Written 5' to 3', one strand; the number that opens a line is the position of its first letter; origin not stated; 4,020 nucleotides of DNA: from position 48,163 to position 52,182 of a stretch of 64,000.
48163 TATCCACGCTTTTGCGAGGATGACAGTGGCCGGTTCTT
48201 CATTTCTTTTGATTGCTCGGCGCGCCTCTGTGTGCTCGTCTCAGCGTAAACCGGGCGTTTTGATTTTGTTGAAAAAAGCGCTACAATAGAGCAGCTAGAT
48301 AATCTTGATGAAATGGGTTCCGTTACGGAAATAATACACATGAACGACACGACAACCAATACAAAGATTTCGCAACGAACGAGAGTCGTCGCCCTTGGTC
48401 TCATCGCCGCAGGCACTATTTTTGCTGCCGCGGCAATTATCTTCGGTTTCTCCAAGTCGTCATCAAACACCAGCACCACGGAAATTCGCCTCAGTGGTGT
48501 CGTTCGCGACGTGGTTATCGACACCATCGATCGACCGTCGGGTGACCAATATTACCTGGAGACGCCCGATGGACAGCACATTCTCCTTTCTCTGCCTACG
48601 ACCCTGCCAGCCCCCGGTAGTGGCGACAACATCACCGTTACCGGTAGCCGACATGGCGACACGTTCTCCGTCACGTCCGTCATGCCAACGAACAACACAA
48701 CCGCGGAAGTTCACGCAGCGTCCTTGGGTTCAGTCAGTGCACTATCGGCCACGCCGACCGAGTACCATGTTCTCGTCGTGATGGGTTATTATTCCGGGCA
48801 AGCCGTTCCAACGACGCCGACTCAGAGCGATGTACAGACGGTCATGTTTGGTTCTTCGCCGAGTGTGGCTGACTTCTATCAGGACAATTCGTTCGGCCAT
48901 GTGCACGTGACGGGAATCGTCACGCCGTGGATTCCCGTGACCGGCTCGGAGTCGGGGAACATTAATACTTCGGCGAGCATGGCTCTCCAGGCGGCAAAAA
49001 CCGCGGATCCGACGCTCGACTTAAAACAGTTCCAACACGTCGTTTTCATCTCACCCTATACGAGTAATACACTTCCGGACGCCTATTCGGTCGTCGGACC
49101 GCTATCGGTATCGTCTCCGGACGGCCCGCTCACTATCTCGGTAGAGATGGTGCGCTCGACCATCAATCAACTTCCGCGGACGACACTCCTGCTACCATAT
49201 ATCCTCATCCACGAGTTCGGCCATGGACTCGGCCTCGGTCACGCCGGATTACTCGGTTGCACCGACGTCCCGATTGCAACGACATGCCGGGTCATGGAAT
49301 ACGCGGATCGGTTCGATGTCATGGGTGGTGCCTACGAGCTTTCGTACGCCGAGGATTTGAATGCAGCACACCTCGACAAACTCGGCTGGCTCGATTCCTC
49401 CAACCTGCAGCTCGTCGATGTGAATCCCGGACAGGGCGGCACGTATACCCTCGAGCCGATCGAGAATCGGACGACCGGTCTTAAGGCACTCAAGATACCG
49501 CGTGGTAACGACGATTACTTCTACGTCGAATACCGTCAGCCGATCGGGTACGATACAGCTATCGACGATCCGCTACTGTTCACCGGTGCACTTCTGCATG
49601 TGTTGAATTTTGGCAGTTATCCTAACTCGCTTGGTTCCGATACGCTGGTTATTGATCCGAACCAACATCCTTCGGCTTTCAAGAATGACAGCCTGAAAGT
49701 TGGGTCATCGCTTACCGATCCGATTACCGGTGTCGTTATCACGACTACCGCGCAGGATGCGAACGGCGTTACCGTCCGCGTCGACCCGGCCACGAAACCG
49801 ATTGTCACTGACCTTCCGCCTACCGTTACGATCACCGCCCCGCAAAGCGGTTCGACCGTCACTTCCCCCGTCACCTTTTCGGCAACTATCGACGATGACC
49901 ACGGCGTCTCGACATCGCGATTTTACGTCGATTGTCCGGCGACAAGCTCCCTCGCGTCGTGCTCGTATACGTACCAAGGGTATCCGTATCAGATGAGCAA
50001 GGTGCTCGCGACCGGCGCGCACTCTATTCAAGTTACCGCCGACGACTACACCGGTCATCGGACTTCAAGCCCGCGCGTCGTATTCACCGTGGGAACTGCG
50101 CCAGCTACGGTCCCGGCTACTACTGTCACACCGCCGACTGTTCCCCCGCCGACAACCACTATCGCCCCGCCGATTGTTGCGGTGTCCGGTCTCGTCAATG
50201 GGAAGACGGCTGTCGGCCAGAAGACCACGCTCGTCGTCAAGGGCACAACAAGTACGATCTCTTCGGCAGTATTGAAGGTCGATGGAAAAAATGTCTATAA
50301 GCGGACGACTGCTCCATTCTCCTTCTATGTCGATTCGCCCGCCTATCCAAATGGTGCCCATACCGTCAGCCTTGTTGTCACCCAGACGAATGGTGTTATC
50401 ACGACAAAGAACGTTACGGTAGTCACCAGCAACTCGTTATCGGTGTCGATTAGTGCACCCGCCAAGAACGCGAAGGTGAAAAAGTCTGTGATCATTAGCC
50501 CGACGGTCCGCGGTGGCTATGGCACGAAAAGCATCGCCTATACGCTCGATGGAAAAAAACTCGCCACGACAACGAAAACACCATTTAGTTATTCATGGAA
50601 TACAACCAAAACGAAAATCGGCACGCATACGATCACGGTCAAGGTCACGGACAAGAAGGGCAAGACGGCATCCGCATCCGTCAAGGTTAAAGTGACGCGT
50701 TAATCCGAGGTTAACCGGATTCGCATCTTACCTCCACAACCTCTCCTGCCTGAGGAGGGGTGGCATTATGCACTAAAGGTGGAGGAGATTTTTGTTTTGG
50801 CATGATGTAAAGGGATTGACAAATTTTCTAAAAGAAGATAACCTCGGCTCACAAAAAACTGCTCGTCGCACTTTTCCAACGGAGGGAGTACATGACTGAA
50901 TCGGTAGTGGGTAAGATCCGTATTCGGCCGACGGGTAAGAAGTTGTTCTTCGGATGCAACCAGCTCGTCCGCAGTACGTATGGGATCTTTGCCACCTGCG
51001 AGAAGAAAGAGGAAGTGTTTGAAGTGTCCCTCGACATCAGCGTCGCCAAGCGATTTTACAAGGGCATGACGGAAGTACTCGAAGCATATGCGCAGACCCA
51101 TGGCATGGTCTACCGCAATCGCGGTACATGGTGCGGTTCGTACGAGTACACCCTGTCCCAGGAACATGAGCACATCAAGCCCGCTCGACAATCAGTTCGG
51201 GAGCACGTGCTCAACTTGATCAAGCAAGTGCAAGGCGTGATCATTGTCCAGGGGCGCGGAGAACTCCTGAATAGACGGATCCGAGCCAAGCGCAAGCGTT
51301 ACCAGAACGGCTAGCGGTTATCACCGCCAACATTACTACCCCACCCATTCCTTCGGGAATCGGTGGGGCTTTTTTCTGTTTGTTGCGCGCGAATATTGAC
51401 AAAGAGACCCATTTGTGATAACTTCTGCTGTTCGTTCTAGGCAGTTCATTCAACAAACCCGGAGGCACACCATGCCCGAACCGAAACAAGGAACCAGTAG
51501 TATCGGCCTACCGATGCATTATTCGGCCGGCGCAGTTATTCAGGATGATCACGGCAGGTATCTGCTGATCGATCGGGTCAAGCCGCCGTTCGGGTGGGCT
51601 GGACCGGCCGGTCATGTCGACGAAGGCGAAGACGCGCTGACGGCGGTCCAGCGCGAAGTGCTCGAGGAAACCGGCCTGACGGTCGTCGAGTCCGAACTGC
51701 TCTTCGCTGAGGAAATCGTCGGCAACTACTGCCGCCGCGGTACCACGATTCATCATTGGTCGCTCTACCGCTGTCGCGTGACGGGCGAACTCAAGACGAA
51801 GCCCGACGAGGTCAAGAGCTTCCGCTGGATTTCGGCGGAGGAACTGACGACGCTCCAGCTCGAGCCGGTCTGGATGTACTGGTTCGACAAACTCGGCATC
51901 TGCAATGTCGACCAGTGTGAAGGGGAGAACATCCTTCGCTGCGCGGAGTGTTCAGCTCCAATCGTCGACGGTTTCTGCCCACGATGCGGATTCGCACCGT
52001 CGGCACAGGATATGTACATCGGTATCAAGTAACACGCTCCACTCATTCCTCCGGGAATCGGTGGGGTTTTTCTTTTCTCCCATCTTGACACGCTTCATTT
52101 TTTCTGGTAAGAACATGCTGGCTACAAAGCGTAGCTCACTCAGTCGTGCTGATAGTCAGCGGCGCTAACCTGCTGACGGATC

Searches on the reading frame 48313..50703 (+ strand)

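Call 46: search_protein_families(library=pfam, proteins=[window:48313-50703:+], max_evalue=0.001)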
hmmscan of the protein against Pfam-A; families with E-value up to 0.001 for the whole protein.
window:48313-50703:+ (796 aa): 2 families
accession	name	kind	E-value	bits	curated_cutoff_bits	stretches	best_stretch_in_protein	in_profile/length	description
PF17957.7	Big_7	-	9.6e-26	90.7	24.1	3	710-776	2-70/70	Bacterial Ig domain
PF19135.5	DUF5818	-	9.2e-05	22.4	27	1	76-125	7-56/57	Protein of unknown function (DUF5818)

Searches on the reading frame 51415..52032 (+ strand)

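Call 55: search_protein_families(library=pfam, proteins=[window:51415-52032:+], max_evalue=0.001)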
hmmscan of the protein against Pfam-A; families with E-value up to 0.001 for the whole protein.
window:51415-52032:+ (205 aa): 1 family
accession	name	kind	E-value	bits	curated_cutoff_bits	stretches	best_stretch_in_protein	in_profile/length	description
PF00293.34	NUDIX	-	5.6e-23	81.9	21.1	1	35-146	3-119/134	NUDIX domain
